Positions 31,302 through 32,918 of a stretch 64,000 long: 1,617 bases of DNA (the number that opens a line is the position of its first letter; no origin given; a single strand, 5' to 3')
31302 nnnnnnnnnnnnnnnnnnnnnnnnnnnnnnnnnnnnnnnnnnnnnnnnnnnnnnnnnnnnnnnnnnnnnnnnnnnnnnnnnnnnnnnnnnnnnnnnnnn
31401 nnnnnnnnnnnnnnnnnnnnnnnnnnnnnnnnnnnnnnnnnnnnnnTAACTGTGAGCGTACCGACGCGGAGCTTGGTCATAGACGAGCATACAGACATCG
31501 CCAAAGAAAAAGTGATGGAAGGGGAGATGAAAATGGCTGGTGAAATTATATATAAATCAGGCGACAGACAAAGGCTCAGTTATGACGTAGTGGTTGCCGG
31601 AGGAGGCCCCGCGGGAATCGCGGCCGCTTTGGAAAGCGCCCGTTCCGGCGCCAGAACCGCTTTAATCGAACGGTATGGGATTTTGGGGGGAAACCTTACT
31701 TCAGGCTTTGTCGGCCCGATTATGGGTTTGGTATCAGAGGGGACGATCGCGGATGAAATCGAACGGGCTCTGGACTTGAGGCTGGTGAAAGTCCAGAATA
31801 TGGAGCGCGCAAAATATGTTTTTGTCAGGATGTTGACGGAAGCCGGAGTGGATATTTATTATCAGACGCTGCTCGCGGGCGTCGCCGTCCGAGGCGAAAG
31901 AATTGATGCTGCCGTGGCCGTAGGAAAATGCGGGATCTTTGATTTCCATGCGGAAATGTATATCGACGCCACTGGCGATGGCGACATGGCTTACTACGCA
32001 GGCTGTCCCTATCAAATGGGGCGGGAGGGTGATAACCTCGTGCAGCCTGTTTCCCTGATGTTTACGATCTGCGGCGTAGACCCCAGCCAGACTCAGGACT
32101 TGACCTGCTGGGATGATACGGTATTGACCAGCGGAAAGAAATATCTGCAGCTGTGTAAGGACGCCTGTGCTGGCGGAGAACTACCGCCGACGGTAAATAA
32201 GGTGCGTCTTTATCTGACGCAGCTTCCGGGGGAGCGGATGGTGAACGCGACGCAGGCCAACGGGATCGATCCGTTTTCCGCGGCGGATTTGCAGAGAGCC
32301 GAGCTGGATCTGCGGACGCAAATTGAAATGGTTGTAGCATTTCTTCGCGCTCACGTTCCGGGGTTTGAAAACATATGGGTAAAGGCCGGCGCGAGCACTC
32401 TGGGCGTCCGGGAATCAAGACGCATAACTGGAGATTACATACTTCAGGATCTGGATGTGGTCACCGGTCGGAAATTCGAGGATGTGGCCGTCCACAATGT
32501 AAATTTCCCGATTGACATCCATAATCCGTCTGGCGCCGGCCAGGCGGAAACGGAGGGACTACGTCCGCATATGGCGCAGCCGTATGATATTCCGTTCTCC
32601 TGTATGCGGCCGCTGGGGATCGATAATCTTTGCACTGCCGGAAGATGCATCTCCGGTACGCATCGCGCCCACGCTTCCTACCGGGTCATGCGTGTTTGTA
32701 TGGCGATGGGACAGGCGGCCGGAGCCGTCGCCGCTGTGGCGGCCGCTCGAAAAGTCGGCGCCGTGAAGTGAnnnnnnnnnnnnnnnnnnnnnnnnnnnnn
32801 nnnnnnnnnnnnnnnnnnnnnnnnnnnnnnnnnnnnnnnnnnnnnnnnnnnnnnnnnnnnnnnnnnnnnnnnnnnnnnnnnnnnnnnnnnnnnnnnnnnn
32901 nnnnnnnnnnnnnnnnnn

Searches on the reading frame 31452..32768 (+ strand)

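Call 51: search_protein_families(library=pfam, proteins=[window:31452-32768:+], max_evalue=0.001)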
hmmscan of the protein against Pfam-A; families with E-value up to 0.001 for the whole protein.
window:31452-32768:+ (439 aa): 8 families
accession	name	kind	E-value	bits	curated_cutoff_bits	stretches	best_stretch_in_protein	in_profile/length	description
PF12831.13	FAD_oxidored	-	3.8e-104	349.7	27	1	45-435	1-402/416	FAD dependent oxidoreductase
PF00890.30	FAD_binding_2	-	1.6e-06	28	20.4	1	45-82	1-38/414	FAD binding domain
PF01134.28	GIDA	-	2.4e-06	27.3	22.1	1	45-105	1-58/391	Glucose inhibited division protein A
PF07992.20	Pyr_redox_2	-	4.8e-06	26.6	26.1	1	44-115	1-58/291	Pyridine nucleotide-disulphide oxidoreductase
PF01266.30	DAO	-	3.7e-05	23.8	27.9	1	45-111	1-58/353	FAD dependent oxidoreductase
PF01946.23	Thi4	-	0.00023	20.9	26.2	1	43-135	17-115/235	Thi4 family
PF03486.20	HI0933_like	-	0.0004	20.4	50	1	45-79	2-36/244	HI0933-like protein Rossmann domain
PF01494.25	FAD_binding_3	-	0.00056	19.7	22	0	44-75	2-33/349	FAD binding domain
